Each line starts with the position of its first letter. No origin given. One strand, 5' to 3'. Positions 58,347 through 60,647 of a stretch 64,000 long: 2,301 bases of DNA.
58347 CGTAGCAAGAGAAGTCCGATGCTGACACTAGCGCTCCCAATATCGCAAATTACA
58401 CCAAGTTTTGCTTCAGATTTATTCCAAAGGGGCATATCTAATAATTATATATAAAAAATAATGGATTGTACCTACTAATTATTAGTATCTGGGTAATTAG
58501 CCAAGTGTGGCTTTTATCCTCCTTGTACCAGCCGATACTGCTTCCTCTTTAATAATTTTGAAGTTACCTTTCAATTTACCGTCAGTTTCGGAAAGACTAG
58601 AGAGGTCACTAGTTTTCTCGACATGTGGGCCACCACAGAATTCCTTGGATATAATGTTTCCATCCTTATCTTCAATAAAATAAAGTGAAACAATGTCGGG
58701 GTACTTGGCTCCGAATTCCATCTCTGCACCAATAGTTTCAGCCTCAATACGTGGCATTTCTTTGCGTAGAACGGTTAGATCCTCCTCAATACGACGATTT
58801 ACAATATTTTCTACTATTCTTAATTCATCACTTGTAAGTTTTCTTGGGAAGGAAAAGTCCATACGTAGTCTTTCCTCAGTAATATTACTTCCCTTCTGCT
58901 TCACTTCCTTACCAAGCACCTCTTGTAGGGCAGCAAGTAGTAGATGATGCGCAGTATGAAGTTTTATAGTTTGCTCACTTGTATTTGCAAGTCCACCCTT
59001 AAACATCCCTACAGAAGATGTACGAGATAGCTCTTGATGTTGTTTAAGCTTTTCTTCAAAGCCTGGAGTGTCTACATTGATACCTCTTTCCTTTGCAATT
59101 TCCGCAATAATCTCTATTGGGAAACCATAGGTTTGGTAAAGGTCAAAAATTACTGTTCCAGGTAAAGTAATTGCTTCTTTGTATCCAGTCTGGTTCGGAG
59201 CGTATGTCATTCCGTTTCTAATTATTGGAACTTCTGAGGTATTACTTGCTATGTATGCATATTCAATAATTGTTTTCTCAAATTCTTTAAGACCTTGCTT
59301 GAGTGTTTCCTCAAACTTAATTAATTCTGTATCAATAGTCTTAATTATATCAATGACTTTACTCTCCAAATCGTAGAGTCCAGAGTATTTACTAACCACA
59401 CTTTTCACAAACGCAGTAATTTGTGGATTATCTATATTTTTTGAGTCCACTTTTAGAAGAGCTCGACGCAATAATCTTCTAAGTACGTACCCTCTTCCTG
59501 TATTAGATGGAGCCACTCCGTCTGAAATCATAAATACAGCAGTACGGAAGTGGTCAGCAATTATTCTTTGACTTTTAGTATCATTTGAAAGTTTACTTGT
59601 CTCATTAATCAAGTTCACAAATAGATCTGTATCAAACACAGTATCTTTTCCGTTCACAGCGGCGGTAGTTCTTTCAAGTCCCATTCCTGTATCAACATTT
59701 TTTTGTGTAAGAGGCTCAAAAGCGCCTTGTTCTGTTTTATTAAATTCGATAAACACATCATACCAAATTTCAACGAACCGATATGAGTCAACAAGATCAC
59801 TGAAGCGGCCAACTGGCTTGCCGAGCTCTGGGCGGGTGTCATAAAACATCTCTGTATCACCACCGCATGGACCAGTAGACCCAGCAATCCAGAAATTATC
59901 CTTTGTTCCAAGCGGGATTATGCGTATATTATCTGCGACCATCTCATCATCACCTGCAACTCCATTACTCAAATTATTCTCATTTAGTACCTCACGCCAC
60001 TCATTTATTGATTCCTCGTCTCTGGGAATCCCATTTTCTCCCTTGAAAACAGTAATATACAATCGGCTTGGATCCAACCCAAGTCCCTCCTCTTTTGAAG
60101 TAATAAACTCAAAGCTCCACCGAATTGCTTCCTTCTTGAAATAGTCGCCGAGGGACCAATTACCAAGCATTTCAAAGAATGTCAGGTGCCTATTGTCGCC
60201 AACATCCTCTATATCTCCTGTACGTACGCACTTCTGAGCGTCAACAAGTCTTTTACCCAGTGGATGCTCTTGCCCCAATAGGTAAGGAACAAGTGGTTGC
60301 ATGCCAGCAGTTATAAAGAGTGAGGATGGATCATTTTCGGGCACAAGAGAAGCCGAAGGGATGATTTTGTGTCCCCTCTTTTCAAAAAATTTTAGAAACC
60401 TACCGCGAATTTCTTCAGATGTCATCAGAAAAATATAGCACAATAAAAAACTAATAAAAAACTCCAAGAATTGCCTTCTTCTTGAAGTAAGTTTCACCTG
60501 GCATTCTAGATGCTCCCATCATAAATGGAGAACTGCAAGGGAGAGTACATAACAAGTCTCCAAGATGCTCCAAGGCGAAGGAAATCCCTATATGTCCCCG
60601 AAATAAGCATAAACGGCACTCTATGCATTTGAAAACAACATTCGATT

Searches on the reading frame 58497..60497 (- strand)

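Call 47: search_protein_families(library=pfam, proteins=[window:58497-60497:-], max_evalue=0.0001)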
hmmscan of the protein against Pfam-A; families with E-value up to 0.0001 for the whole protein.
window:58497-60497:- (666 aa): 2 families
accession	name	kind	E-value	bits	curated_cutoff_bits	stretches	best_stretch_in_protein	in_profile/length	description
PF01411.24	tRNA-synt_2c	-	2.4e-127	426.2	30.3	2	29-412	1-375/552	tRNA synthetases class II (A)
PF07973.19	tRNA_SAD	-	8.4e-10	38.9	24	1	603-661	1-43/44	Threonyl and Alanyl tRNA synthetase second additional domain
